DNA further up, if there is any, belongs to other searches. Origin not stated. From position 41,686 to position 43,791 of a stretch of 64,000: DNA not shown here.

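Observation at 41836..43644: Secreted lectin-fold + C39-like cysteine peptidase two-domain protein at the island edge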

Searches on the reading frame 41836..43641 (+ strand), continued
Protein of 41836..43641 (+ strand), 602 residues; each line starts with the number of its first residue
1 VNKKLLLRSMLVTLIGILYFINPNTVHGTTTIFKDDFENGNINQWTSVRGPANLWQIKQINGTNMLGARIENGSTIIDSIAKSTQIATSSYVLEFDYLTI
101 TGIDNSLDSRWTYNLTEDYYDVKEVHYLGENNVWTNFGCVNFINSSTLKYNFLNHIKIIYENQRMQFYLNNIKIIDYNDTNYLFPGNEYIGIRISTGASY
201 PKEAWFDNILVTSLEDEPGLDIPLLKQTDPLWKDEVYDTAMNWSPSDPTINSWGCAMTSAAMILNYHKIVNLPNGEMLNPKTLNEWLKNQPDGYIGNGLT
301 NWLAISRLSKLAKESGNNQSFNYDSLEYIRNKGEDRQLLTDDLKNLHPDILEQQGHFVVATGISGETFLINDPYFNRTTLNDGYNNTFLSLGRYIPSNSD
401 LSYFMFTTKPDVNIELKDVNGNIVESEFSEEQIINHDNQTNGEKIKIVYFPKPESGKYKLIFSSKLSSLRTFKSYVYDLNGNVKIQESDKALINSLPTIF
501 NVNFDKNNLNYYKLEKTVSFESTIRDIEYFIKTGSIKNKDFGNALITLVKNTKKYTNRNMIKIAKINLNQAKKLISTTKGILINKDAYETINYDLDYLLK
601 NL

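Call 18: search_solved_structures(query=A1, max_evalue=10, show_alignments=4)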
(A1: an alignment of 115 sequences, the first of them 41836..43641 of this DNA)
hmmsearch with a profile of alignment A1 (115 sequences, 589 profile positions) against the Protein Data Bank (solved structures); distinct sequences matched with E-value up to 10: 8.
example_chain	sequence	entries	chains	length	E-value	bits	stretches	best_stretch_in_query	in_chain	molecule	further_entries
4azz_A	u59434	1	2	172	0.0083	18.4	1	45-195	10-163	LEVANASE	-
4b1m_A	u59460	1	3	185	0.012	17.8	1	44-179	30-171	LEVANASE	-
4b1l_A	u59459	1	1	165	0.015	17.6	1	45-179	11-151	LEVANASE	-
2psb_A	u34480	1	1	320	0.15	14.2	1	416-479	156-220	YerB protein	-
6mpz_A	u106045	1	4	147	0.33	13.1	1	335-354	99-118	Double Glycine Motif Protease domain from AMS/PCAT Transporter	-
3erv_A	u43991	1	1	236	0.88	11.7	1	237-253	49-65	putative C39-like peptidase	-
7mwq_A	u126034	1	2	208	2.6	10.1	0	483-583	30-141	LHD29A53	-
7mwq_B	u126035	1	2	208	8.2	8.5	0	490-583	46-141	LHD29B53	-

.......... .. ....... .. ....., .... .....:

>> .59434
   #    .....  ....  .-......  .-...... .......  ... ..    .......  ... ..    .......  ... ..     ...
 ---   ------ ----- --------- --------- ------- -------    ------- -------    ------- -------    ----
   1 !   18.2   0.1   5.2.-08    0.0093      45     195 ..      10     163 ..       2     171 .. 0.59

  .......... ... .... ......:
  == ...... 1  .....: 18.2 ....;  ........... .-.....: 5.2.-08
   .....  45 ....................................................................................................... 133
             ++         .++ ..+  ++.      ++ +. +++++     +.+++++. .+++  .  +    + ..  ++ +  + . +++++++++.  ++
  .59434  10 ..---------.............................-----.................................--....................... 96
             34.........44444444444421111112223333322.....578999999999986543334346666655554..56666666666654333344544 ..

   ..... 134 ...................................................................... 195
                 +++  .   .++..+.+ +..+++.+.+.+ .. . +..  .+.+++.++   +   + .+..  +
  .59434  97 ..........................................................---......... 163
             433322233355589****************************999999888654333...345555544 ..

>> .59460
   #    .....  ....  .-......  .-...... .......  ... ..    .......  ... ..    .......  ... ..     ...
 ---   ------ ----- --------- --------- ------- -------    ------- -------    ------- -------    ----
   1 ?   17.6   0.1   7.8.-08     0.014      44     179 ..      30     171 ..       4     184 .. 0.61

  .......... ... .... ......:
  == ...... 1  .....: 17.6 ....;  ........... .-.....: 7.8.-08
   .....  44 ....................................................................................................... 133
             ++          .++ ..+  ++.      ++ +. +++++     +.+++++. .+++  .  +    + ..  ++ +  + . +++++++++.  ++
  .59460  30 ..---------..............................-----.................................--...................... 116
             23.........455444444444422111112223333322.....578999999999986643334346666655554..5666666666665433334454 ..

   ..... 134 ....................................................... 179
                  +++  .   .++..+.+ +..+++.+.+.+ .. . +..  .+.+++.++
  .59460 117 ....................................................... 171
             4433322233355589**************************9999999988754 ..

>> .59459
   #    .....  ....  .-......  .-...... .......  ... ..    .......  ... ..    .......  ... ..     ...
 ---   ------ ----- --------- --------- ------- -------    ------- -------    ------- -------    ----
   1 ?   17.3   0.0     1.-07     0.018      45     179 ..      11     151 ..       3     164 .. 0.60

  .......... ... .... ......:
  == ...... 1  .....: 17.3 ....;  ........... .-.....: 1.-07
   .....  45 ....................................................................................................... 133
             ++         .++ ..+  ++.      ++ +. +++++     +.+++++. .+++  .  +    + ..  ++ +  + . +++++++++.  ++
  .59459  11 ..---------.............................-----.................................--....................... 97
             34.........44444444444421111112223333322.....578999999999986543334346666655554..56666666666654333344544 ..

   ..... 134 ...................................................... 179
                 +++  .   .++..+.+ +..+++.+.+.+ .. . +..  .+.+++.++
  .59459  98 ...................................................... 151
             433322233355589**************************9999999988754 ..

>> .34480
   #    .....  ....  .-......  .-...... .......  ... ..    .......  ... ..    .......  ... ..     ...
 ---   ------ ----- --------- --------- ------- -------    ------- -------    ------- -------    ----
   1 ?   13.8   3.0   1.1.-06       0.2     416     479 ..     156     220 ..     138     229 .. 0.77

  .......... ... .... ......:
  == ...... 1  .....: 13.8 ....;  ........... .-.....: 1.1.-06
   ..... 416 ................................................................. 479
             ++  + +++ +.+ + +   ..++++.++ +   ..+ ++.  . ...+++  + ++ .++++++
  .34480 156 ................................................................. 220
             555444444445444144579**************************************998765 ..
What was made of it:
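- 41920..42477 (+): Con A-like (LamG/DUF1080/CBM66-like) beta-jelly-roll, residues 29-214. A profile match to levanase CBM66 (4azz) has E 0.008 (call 18).
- On Concanavalin A-like lectin/glucanase superfamily (PF06439 DUF1080 / CBM66 / LamG): The CBM66 levanase profile hit has E 0.008 (call 18).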

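Call 20: predict_structure(alignment_id=A1)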
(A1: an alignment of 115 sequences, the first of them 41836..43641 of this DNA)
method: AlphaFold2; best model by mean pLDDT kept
length: 602 residues; sequences in the alignment: 115
mean_pLDDT: 91.1   pTM: 0.74
mean pLDDT of the five models: 91.1, 90.8, 90.4, 90.1, 90.0
residues with pLDDT >= 90: 456; 70-90: 99; 50-70: 41; < 50: 6
segments of 3 or more residues with pLDDT < 50: 22-26
pLDDT, mean of each block of 10 residues (from residue 1): 74 77 52 92 94 96 95 95 85 94 85 74 66 68 54 86 90 88 86 91 95 77 92 96 94 97 96 98 98 96 98 93 94 96 91 97 94 97 97 93 98 98 96 86 91 98 97 98 96 97 98 97 98 98 98 98 98 98 97 98 96
secondary structure, 60 per line:
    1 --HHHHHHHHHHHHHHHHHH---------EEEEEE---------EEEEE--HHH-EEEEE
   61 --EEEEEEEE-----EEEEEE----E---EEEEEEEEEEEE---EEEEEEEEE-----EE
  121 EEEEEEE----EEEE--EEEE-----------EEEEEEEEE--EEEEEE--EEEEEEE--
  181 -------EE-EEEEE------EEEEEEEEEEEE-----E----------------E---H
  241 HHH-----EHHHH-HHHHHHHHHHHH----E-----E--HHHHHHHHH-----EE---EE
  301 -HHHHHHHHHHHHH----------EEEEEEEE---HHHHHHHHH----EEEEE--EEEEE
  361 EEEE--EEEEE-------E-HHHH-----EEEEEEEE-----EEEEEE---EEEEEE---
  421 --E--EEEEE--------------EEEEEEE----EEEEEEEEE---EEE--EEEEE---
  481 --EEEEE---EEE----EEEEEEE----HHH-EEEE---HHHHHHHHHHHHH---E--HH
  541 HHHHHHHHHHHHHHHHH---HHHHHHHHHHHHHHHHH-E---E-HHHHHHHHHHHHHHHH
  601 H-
elements in order: H3-20 E30-35 E45-49 E56-60 E63-70 E76-81 E90-101 E105-113 E119-127 E132-135 E138-141 E153-161 E164-169 E172-178 E191-195 E202-213 H240-243 H250-253 H255-266 H280-288 H302-314 E325-332 H336-344 E349-353 E356-364 E367-371 H381-384 E390-397 E403-408 E412-417 E426-430 E445-451 E456-464 E468-470 E473-477 E483-487 E491-493 E498-504 E513-516 H520-532 H539-557 H561-577 H585-601
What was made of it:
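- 41836..41919 (+): Sec-type signal peptide, residues 1-28 (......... / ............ / NPNTVHG, predicted cleavage G28|T29). The model shows a helix at 3-20 followed by a low-pLDDT linker at 22-26 (call 20).
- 42598..42600 (+): Cys255 codon, nucleophile. It is the first residue of helix 255-266 in the model (call 20).
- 42901..42903 (+): His356 codon, general base. It is the first residue of strand 356-364 (call 20).
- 42949..42951 (+): Asp372 codon, third triad member. It directly follows strand 367-371 (call 20).
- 43387..43641 (+): Four-helix bundle (FIMAH-like), residues 518-602. Helices at 520-532, 539-557, 561-577 and 585-601 (call 20).
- On Pfam FIMAH (PF22888) four-helix bundle: The four-helix bundle is modelled at pLDDT 96-98 (call 20).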

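Call 22: fold_search(model_id=the predicted structure, library=pdb)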
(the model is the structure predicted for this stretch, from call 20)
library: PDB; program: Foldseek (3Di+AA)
matches with E <= 10: 1695; with E <= 0.001: 439
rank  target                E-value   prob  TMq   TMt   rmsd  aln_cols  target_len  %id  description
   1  4jqt_A                1.3e-07  1.00  0.23  0.30  22.7       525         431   10  Crystal structure of a putative glycosyl hydrolase (BT3469) from Bacteroides thetaiotaomicron VPI-5482 at 2.49 A resol (released 2013-04-17)
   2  1oq1_B                1.4e-07  1.00  0.23  0.55   5.3       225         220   12  Crystal Structure of Protein of Unknown Function with Galectin-like Fold from Bacillus subtilis (released 2003-09-23)
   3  5hca_A                1.8e-07  1.00  0.21  0.43   7.7       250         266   12  Globular Domain of the Entamoeba histolytica calreticulin in complex with glucose (released 2016-08-31)
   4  1oq1_A                2.2e-07  1.00  0.23  0.54   5.5       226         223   13  Crystal Structure of Protein of Unknown Function with Galectin-like Fold from Bacillus subtilis (released 2003-09-23)
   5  1oq1_C                3.5e-07  1.00  0.23  0.54   5.4       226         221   10  Crystal Structure of Protein of Unknown Function with Galectin-like Fold from Bacillus subtilis (released 2003-09-23)
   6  3o0v                  3.9e-07  1.00  0.24  0.49   5.9       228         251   14  Crystal structure of the calreticulin lectin domain (released 2010-09-29)
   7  6t2r                  4.1e-07  1.00  0.22  0.47   6.4       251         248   15  Prominent members of the human gut microbiota express endo-acting O-glycanases to initiate mucin breakdown (released 2020-07-08)
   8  9qc7_B                5.9e-07  1.00  0.20  0.11  21.1       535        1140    9  BoNT-NTNH complex from Clostridium botulinum Serotype B1 (released 2025-09-10)
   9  5hon_A                6.6e-07  1.00  0.23  0.57   5.1       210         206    8  Structure of Domain 4 of AbnA, a GH43 extracellular arabinanase from Geobacillus stearothermophilus, in complex with a (released 2017-02-01)
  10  8agk_AAA              6.6e-07  1.00  0.21  0.28  21.2       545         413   10  Botulinum neurotoxin subtype A6 cell binding domain in complex with GD1a ganglioside (released 2022-09-21)
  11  8xvf_A                6.9e-07  1.00  0.22  0.46   7.7       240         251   12  Globular domain of Trichinella spiralis calreticulin (released 2024-04-03)
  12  3o0x_A                9.0e-07  1.00  0.24  0.51   5.6       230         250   13  Structural basis of carbohydrate recognition by calreticulin (released 2010-09-29)
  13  8rvg_B                1.1e-06  1.00  0.17  0.24  22.3       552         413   11  Structure of the binding domain of BoNT/A mutant Y1117V in complex with the GD1a ganglioside receptor (released 2025-02-12)
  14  5lk5_B                1.2e-06  1.00  0.23  0.47   7.0       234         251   12  Crystal structure of the globular domain of human calreticulin mutant D71K (released 2016-08-31)
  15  3o0w_A                1.3e-06  1.00  0.22  0.47   7.4       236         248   13  Structural basis of carbohydrate recognition by calreticulin (released 2010-09-29)
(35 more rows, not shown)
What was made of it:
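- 41920..42477 (+): Foldseek against the PDB gives 4jqt (BT3469), 1oq1 (YesU), calreticulin, GH16 and ERGIC-53, with E 1e-7 to 4e-6 (call 22).
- On Concanavalin A-like lectin/glucanase superfamily (PF06439 DUF1080 / CBM66 / LamG): Foldseek probability is 1.00 and E 1e-7 to 4e-6 to BT3469 (4jqt), YesU (1oq1), calreticulin, GH16 and ERGIC-53 (call 22).
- N-terminal Con A-like fold (calls 22, 18).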

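Call 30: find_encoding_contigs(protein=P0002, flank=6000, max_places=1)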
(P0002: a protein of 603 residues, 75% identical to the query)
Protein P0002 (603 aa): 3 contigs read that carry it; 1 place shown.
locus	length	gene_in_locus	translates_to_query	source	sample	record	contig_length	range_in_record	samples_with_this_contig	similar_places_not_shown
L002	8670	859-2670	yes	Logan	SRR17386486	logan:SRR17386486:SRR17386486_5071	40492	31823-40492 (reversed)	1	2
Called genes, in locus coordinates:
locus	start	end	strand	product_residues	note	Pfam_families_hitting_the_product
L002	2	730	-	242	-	PF02353:CMAS, PF03848:TehB, PF05175:MTS, PF05401:NodS, PF06325:PrmA, PF13489:Methyltransf_23, PF07021:MetW, PF13847:Methyltransf_31, +4 more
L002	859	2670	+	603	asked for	PF13529:Peptidase_C39_2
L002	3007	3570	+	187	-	PF10502:Peptidase_S26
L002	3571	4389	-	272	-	PF02195:ParB_N, PF17762:HTH_ParB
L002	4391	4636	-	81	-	PF01016:Ribosomal_L27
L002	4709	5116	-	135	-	PF00829:Ribosomal_L21p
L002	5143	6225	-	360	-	PF01098:FTSW_RODA_SPOVE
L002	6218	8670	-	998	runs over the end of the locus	PF00133:tRNA-synt_1, PF09334:tRNA-synt_1g (faint), PF08264:Anticodon_1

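Call 31: find_encoding_contigs(protein=P0008, flank=6000, max_places=1)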
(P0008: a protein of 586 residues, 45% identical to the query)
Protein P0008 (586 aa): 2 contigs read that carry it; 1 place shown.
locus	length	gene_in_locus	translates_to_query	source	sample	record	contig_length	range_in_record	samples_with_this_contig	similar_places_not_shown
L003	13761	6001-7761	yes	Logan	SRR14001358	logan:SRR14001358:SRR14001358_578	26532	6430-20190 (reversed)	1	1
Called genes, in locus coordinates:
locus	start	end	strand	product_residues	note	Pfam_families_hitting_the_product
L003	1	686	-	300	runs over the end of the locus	PF13489:Methyltransf_23, PF13649:Methyltransf_25, PF13847:Methyltransf_31 (weak), PF08241:Methyltransf_11, PF08242:Methyltransf_12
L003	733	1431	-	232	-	PF00535:Glycos_transf_2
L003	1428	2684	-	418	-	PF08421:Methyltransf_13, PF13489:Methyltransf_23, PF08484:Methyltransf_14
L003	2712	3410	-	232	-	-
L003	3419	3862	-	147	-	PF14667:Polysacc_synt_C, PF07883:Cupin_2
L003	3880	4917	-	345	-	PF13439:Glyco_transf_4, PF13579:Glyco_trans_4_4 (weak), PF00534:Glycos_transf_1, PF13692:Glyco_trans_1_4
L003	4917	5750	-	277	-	PF00535:Glycos_transf_2, PF13641:Glyco_tranf_2_3, PF13632:Glyco_trans_2_3 (weak), PF02709:Glyco_transf_7C (weak)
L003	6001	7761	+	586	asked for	PF13529:Peptidase_C39_2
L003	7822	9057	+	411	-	PF13439:Glyco_transf_4, PF13579:Glyco_trans_4_4, PF20706:GT4-conflict (weak), PF00534:Glycos_transf_1, PF13692:Glyco_trans_1_4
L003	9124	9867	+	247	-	PF13641:Glyco_tranf_2_3, PF00535:Glycos_transf_2, PF10111:Glyco_tranf_2_2 (weak)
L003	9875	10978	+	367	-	PF01266:DAO (weak), PF01593:Amino_oxidase (weak), PF13450:NAD_binding_8, PF03275:GLF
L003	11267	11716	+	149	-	PF10502:Peptidase_S26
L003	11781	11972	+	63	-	-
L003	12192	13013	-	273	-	PF02195:ParB_N, PF17762:HTH_ParB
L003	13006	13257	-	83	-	PF01016:Ribosomal_L27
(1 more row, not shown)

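Call 32: find_encoding_contigs(protein=P0017, flank=6000, max_places=1)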
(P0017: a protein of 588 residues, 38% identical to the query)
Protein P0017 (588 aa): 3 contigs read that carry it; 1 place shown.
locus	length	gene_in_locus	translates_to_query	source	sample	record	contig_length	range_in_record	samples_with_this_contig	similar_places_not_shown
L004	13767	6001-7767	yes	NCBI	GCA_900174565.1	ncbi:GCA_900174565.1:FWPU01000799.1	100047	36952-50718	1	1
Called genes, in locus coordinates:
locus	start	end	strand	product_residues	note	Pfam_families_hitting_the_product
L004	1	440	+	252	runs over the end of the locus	PF00119:ATP-synt_A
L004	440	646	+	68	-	PF00137:ATP-synt_C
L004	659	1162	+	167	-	PF00430:ATP-synt_B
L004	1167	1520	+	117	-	PF00213:OSCP (weak)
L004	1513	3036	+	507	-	PF02874:ATP-synt_ab_N (weak), PF00006:ATP-synt_ab, PF00306:ATP-synt_ab_C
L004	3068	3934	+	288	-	PF00231:ATP-synt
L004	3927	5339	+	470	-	PF02874:ATP-synt_ab_N, PF00006:ATP-synt_ab, PF22919:ATP-synt_VA_C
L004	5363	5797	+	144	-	PF02823:ATP-synt_DE_N, PF00401:ATP-synt_DE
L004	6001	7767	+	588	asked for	PF13529:Peptidase_C39_2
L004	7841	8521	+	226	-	-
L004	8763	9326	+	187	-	PF10502:Peptidase_S26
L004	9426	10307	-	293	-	PF02195:ParB_N, PF17762:HTH_ParB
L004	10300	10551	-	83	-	PF01016:Ribosomal_L27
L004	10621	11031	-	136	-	PF00829:Ribosomal_L21p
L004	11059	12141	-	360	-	PF01098:FTSW_RODA_SPOVE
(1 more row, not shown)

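Call 33: find_encoding_contigs(protein=P0030, flank=6000, max_places=1)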
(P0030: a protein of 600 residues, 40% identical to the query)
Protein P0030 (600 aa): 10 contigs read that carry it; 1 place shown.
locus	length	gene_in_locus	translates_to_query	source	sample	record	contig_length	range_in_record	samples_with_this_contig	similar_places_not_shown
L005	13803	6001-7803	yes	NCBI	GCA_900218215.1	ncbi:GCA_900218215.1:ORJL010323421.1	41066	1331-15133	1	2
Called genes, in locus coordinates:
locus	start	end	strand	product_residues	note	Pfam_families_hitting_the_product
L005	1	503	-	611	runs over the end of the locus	?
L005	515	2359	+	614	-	PF26626:DUF8201 (weak)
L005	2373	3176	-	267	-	PF01209:Ubie_methyltran, PF05148:Methyltransf_8 (weak), PF08003:Methyltransf_9 (weak), PF13489:Methyltransf_23, PF08241:Methyltransf_11, PF08242:Methyltransf_12, PF13649:Methyltransf_25, PF13847:Methyltransf_31, +1 more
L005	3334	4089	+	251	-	PF02353:CMAS (weak), PF13489:Methyltransf_23, PF01209:Ubie_methyltran, PF07021:MetW, PF13847:Methyltransf_31, PF08241:Methyltransf_11, PF08242:Methyltransf_12, PF13649:Methyltransf_25, +1 more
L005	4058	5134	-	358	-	PF13439:Glyco_transf_4, PF00534:Glycos_transf_1, PF13692:Glyco_trans_1_4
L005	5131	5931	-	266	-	PF13489:Methyltransf_23, PF13847:Methyltransf_31, PF08241:Methyltransf_11, PF08242:Methyltransf_12, PF13649:Methyltransf_25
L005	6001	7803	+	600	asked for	PF06439:3keto-disac_hyd (faint), PF13529:Peptidase_C39_2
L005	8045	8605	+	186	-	PF10502:Peptidase_S26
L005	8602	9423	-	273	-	PF02195:ParB_N, PF17762:HTH_ParB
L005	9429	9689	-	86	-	PF01016:Ribosomal_L27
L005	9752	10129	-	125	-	PF00829:Ribosomal_L21p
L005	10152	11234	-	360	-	PF01098:FTSW_RODA_SPOVE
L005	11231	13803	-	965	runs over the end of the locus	PF00133:tRNA-synt_1, PF09334:tRNA-synt_1g, PF08264:Anticodon_1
